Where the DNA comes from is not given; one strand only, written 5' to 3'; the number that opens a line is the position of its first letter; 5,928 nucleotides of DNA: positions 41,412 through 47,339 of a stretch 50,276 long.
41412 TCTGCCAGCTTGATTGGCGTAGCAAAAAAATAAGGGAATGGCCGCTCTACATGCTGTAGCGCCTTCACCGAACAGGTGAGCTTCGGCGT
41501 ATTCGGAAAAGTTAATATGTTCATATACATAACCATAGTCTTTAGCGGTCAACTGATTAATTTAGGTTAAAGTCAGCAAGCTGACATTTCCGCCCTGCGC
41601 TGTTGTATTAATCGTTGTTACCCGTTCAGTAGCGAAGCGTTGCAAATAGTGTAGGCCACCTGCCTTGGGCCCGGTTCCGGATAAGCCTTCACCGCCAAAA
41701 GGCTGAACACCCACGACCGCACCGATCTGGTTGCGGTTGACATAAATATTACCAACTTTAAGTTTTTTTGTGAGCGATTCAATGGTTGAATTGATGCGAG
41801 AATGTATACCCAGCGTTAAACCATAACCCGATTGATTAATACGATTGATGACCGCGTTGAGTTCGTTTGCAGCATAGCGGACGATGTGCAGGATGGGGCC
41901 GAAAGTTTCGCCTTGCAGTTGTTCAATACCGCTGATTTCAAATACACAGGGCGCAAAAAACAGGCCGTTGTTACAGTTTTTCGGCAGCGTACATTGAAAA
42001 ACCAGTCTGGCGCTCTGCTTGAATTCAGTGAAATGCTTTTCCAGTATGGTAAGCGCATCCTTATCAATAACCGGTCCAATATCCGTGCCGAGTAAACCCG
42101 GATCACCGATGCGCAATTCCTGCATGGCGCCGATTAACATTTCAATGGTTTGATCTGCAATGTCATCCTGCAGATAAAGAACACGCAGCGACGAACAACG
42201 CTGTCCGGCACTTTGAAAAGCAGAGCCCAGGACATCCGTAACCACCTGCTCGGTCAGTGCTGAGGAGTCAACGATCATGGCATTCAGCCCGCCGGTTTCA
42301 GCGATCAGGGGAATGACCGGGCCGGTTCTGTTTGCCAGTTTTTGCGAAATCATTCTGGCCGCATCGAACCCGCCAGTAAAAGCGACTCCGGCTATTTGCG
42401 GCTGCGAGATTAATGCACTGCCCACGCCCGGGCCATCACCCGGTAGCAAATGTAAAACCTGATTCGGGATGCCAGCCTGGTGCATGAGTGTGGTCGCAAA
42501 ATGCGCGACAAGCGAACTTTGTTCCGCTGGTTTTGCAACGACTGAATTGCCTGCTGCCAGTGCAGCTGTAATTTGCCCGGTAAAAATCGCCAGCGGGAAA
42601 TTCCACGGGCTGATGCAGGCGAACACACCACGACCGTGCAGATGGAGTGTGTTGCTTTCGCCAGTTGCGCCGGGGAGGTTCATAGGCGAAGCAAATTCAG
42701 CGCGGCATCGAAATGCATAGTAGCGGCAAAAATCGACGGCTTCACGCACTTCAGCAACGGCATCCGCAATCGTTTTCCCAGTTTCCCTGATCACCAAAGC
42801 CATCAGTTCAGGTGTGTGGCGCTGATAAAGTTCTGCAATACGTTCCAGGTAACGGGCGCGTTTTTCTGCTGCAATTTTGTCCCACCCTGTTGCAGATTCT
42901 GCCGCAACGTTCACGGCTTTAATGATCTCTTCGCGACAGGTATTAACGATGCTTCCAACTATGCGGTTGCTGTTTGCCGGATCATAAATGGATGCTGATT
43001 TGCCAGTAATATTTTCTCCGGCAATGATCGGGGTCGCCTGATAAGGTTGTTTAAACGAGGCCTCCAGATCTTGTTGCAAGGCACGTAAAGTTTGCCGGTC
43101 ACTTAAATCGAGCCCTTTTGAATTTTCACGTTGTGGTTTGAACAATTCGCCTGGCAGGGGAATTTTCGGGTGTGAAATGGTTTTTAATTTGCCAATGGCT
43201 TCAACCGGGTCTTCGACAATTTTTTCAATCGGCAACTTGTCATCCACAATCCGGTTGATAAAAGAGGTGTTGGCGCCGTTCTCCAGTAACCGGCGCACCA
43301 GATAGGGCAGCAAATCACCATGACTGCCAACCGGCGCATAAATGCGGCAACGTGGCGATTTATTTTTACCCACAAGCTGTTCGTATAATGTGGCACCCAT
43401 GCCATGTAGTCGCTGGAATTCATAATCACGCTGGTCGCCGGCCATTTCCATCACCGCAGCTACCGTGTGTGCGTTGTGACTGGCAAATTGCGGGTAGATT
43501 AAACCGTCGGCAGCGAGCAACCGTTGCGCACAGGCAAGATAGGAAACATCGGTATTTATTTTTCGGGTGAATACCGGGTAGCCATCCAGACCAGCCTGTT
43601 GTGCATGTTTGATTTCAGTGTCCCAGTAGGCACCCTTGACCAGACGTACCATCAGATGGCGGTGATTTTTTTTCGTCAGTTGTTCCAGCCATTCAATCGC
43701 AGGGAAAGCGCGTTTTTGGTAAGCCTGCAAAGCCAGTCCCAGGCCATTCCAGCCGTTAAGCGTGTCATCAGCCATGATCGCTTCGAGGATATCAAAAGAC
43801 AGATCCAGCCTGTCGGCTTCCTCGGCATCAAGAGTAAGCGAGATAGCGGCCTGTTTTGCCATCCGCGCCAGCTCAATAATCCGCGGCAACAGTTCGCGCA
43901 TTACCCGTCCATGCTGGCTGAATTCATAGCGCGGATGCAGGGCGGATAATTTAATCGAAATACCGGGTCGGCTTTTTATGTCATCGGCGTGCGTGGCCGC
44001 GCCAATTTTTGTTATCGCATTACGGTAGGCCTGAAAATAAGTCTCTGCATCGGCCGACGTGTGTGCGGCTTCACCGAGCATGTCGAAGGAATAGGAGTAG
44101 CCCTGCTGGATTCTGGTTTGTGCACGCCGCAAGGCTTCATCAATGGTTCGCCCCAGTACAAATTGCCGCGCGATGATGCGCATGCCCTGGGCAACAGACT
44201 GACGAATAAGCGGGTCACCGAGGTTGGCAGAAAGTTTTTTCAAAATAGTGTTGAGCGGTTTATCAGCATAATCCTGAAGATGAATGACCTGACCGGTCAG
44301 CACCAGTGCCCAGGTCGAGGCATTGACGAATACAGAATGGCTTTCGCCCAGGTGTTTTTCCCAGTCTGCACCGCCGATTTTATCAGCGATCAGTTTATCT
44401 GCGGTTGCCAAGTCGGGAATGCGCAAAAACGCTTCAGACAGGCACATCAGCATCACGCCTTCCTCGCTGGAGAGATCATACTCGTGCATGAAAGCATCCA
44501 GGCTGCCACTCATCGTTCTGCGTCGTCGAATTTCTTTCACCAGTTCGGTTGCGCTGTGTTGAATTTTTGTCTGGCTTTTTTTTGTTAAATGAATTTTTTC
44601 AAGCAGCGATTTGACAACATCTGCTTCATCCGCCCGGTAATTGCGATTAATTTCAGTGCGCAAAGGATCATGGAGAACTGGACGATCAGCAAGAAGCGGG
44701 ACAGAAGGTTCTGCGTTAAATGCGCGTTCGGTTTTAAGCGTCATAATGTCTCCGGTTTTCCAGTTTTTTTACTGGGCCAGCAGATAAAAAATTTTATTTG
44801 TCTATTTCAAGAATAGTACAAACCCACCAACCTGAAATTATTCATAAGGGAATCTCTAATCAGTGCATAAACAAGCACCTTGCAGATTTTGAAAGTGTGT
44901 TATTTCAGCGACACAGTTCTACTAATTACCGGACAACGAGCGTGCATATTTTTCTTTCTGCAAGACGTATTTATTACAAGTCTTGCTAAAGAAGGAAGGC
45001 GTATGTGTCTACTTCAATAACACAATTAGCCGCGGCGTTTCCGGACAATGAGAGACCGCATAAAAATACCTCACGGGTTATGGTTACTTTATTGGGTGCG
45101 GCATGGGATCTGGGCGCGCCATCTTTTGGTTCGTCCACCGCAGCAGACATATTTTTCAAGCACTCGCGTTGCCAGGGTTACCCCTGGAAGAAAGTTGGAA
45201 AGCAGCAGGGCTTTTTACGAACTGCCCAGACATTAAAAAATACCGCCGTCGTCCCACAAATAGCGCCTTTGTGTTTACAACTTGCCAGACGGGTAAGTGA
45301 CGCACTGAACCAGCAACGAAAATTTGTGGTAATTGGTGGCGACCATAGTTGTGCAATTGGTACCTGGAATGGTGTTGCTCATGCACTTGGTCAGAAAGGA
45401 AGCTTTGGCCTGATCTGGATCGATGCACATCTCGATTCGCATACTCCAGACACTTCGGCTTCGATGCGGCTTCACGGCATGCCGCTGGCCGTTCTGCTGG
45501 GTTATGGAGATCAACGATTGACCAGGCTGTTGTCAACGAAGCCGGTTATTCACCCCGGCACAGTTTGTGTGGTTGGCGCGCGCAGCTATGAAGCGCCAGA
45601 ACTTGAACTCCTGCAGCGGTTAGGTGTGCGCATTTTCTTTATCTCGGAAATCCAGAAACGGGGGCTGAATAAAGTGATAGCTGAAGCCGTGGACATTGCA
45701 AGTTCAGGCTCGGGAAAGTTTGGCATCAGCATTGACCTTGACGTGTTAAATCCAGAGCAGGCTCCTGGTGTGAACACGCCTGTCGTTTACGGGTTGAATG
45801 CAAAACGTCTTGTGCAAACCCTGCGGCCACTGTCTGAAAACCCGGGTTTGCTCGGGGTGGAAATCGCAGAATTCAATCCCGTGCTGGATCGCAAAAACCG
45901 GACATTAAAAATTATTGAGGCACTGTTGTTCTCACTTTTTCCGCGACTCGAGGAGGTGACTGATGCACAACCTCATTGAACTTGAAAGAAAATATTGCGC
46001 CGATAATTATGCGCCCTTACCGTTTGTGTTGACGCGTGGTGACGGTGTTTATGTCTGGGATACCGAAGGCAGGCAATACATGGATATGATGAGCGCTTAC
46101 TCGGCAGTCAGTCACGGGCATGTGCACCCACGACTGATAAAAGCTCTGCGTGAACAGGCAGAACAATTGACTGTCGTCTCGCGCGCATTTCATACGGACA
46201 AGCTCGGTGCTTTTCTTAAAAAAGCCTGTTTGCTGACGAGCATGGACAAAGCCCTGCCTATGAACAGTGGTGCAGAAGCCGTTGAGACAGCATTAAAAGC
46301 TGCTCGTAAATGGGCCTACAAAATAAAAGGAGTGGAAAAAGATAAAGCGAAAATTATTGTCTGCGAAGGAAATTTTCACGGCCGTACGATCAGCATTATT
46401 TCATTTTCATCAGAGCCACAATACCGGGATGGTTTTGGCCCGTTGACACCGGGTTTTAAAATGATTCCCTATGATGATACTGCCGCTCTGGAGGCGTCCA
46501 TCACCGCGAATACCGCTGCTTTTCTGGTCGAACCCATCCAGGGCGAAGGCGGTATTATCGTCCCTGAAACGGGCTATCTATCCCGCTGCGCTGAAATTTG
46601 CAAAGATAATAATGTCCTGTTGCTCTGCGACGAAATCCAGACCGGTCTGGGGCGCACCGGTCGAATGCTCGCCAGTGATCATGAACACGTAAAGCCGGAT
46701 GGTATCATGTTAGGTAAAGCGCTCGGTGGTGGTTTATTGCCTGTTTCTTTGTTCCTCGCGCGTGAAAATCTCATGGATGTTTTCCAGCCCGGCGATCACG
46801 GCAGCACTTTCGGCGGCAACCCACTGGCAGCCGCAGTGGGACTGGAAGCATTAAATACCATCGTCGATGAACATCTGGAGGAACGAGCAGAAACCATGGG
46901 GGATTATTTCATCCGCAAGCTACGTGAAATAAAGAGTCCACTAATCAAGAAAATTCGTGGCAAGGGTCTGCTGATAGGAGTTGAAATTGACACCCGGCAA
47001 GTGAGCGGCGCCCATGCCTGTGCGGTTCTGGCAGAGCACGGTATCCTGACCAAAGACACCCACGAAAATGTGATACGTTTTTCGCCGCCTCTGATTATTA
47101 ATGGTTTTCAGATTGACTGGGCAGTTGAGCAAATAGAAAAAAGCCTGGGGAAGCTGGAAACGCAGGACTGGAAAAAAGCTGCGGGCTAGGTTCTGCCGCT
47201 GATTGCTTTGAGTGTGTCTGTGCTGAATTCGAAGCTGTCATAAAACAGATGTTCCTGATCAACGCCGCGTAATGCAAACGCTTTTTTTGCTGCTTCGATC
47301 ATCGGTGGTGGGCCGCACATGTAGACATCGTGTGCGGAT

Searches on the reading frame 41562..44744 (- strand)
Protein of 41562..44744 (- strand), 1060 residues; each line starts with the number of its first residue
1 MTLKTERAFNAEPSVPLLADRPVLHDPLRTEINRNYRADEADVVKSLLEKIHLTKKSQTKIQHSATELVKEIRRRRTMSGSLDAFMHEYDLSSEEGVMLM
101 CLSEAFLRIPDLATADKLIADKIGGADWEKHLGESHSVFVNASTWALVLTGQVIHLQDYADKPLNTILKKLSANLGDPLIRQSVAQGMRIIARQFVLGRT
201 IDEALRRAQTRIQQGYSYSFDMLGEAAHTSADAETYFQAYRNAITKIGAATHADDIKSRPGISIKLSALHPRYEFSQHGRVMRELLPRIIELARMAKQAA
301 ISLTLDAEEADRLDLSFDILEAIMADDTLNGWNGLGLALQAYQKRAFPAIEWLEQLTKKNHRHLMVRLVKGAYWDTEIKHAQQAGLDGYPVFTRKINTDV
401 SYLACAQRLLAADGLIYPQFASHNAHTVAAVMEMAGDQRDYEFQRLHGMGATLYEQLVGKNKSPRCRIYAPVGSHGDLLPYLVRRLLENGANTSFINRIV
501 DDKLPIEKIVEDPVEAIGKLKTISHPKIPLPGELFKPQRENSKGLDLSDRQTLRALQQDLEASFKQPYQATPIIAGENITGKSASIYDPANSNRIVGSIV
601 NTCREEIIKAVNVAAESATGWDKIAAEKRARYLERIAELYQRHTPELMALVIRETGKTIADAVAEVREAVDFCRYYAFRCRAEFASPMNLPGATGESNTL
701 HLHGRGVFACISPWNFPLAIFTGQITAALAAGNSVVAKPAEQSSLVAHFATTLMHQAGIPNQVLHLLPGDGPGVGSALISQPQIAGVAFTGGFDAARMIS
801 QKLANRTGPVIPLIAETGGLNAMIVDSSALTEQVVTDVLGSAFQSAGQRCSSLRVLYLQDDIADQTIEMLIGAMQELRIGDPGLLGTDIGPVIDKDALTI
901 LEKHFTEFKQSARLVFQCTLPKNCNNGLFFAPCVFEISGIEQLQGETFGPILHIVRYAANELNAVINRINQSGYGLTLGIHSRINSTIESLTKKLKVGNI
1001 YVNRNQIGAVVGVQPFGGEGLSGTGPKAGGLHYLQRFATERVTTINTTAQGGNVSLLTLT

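Call 22: search_protein_families(library=pfam, proteins=[window:41562-44744:-], max_evalue=0.00001)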
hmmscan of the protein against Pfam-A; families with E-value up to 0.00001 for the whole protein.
window:41562-44744:- (1060 aa): 4 families
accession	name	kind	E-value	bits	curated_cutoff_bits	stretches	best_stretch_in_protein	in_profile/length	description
PF00171.27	Aldedh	-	4.8e-107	358.8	23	1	583-1038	8-456/461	Aldehyde dehydrogenase family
PF01619.24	Pro_dh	-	2.1e-102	342.9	27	1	204-498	1-278/278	Proline dehydrogenase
PF14850.11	Pro_dh-DNA_bdg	-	1.4e-40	138.7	27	1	82-195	2-112/112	DNA-binding domain of Proline dehydrogenase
PF18327.6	PRODH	-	1.2e-10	42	26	1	27-73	2-48/48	Proline utilization A proline dehydrogenase N-terminal domain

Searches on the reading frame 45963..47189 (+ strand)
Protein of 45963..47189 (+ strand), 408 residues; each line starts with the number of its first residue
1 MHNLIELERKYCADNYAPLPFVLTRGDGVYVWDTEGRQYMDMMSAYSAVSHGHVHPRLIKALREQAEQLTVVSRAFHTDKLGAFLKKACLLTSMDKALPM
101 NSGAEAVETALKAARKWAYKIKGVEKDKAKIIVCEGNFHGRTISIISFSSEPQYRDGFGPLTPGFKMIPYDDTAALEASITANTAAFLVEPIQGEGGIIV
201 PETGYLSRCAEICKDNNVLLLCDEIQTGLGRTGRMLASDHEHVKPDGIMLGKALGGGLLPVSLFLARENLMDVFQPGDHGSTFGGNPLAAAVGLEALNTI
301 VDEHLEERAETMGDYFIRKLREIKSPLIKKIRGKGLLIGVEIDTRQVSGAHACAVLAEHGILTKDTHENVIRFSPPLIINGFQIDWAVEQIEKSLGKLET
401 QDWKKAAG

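Call 22: search_protein_families(library=pfam, proteins=[window:45963-47189:+], max_evalue=0.00001)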
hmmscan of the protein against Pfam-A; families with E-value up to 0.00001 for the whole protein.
window:45963-47189:+ (408 aa): 1 family
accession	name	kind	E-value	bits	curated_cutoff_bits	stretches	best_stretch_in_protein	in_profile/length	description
PF00202.27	Aminotran_3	-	1.7e-123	412.8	30.5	1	12-394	2-402/403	Aminotransferase class-III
